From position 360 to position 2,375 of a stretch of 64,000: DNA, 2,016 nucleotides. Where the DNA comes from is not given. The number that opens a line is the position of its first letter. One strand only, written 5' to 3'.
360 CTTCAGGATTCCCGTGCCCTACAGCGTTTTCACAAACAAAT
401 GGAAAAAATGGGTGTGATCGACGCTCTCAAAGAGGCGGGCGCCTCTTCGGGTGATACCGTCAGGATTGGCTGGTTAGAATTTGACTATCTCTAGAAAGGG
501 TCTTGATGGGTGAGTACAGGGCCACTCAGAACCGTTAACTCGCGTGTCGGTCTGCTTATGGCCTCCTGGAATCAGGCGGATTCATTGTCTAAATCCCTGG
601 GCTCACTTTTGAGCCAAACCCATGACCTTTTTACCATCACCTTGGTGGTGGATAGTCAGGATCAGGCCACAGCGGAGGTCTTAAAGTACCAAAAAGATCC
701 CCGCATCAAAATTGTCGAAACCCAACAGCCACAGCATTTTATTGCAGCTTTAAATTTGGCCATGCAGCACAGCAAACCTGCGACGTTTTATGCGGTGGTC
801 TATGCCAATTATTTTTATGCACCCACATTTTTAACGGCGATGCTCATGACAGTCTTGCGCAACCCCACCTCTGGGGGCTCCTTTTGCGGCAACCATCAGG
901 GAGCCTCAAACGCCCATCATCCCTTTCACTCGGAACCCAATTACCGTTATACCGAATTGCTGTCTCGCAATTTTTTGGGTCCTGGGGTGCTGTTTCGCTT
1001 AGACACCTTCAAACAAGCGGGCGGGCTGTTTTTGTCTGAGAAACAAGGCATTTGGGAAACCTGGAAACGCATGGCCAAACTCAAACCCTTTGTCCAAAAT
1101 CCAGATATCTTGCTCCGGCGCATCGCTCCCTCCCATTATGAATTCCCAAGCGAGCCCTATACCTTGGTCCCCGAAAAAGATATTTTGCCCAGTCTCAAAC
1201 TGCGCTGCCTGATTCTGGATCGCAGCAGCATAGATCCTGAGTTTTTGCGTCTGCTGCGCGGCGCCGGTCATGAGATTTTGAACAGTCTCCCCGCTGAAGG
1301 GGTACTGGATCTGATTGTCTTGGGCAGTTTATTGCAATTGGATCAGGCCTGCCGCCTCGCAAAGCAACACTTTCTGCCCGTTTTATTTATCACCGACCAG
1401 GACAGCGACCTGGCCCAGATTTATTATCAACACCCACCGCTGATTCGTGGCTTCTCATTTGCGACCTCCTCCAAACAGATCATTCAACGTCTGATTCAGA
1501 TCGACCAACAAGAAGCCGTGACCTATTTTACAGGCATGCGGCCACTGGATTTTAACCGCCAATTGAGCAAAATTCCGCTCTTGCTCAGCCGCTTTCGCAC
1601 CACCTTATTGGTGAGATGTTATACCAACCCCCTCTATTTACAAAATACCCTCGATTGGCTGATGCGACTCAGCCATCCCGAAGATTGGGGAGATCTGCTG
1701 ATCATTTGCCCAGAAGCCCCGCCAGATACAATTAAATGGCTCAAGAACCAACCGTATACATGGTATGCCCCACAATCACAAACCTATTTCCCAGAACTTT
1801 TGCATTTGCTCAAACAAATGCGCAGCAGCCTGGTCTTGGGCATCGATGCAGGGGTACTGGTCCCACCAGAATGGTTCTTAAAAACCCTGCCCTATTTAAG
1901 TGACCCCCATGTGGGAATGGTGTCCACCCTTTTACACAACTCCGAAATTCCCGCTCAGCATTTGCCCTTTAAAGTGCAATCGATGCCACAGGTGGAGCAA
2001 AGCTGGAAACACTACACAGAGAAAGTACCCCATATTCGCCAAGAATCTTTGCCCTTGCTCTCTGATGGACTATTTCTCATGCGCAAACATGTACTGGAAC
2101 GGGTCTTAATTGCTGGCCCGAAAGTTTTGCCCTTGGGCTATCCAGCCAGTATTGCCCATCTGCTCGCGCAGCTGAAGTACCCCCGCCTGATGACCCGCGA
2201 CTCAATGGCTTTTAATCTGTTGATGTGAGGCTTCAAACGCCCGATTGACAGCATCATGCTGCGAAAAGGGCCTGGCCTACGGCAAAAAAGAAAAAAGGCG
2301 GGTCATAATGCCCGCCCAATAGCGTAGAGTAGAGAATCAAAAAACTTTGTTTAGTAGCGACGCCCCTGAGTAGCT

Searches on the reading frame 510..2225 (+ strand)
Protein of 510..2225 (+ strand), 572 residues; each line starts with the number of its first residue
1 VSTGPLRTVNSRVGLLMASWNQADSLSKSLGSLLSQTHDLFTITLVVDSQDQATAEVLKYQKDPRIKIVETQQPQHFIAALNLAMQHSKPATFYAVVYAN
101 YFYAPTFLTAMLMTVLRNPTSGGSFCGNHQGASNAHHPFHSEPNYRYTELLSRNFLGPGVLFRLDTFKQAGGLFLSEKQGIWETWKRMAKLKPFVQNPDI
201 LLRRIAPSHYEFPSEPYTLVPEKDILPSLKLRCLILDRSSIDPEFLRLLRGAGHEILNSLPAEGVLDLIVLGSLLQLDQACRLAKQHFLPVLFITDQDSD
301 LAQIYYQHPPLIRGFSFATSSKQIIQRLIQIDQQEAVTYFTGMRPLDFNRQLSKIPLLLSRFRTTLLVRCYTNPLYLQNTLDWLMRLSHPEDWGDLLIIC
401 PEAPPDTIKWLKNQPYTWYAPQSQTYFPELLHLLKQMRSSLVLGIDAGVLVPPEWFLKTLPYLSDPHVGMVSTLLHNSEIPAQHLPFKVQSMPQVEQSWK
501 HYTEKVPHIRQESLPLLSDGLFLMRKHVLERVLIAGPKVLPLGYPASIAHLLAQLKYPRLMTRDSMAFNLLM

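Call 69: search_protein_families(library=pfam, proteins=[window:510-2225:+], max_evalue=0.0001)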
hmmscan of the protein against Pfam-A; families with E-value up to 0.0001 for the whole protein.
window:510-2225:+ (572 aa): 2 families
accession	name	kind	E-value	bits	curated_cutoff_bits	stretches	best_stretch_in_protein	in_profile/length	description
PF00535.33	Glycos_transf_2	-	9.8e-14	52.1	23.3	1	17-125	4-115/168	Glycosyl transferase family 2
PF13641.12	Glyco_tranf_2_3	-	1.3e-08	35.6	27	0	364-533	3-175/230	Glycosyltransferase like family 2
